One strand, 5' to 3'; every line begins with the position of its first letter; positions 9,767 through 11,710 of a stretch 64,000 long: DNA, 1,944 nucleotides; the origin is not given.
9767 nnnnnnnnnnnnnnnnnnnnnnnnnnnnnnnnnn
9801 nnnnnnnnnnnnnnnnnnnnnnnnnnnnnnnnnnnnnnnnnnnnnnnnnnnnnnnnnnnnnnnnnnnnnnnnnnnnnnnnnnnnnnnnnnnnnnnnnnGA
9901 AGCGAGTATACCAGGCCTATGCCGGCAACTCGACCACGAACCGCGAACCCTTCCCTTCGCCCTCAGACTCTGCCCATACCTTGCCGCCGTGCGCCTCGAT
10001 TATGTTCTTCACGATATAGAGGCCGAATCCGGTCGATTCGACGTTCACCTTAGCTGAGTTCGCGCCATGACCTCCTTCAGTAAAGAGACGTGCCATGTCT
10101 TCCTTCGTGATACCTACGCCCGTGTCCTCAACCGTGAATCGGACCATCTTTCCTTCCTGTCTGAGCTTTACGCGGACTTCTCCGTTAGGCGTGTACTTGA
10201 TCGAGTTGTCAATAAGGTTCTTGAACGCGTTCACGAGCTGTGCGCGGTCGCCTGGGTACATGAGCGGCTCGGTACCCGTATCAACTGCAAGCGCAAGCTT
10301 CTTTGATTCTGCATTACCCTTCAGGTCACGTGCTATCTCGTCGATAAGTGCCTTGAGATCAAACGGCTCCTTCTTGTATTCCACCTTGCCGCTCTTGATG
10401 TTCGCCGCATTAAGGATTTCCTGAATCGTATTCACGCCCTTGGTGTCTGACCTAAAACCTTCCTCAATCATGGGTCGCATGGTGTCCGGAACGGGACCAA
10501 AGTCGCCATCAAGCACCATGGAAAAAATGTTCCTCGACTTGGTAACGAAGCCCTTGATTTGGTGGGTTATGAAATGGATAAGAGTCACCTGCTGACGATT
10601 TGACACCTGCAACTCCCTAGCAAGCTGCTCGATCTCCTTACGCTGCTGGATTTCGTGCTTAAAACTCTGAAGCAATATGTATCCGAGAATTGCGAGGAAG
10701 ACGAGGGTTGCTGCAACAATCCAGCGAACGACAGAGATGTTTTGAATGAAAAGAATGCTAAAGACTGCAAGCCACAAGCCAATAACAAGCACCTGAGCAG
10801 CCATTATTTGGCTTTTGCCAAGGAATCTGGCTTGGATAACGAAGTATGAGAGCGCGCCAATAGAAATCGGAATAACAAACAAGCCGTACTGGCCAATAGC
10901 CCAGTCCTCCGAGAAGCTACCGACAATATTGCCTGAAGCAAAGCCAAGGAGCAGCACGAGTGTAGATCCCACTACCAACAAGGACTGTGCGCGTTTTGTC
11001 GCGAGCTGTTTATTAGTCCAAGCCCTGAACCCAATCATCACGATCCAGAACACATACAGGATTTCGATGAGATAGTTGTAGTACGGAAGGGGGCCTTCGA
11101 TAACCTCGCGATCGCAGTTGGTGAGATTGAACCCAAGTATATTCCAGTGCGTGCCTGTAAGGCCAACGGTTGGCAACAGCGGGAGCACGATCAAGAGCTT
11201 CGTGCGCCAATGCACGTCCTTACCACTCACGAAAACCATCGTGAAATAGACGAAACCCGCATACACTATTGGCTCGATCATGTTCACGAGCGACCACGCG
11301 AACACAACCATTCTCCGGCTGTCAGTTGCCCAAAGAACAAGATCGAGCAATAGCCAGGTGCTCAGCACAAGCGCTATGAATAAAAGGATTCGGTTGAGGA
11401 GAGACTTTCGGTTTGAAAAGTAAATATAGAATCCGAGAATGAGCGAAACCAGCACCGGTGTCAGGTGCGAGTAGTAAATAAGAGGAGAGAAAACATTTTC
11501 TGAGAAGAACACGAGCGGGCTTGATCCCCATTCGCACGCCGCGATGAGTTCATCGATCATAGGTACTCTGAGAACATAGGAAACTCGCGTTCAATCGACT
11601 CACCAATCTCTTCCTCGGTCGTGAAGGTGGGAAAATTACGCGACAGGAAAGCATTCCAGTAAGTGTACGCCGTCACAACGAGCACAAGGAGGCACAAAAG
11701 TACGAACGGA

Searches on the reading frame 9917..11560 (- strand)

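Call 37: search_protein_families(library=pfam, proteins=[window:9917-11560:-], max_evalue=0.01)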
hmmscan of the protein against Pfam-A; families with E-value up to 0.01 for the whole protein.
window:9917-11560:- (547 aa): 4 families
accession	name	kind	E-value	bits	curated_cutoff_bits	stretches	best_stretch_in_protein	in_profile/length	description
PF02518.31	HATPase_c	-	1e-27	97.2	26.4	1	437-546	1-108/111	Histidine kinase-, DNA gyrase B-, and HSP90-like ATPase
PF14501.12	HATPase_c_5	-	0.00049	20.4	22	1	441-532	5-90/102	GHKL domain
PF13589.12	HATPase_c_3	-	0.0011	19.4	25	1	444-503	5-63/137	Histidine kinase-, DNA gyrase B-, and HSP90-like ATPase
PF13581.12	HATPase_c_2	-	0.0024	18.3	27.4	1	446-523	40-111/127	Histidine kinase-like ATPase domain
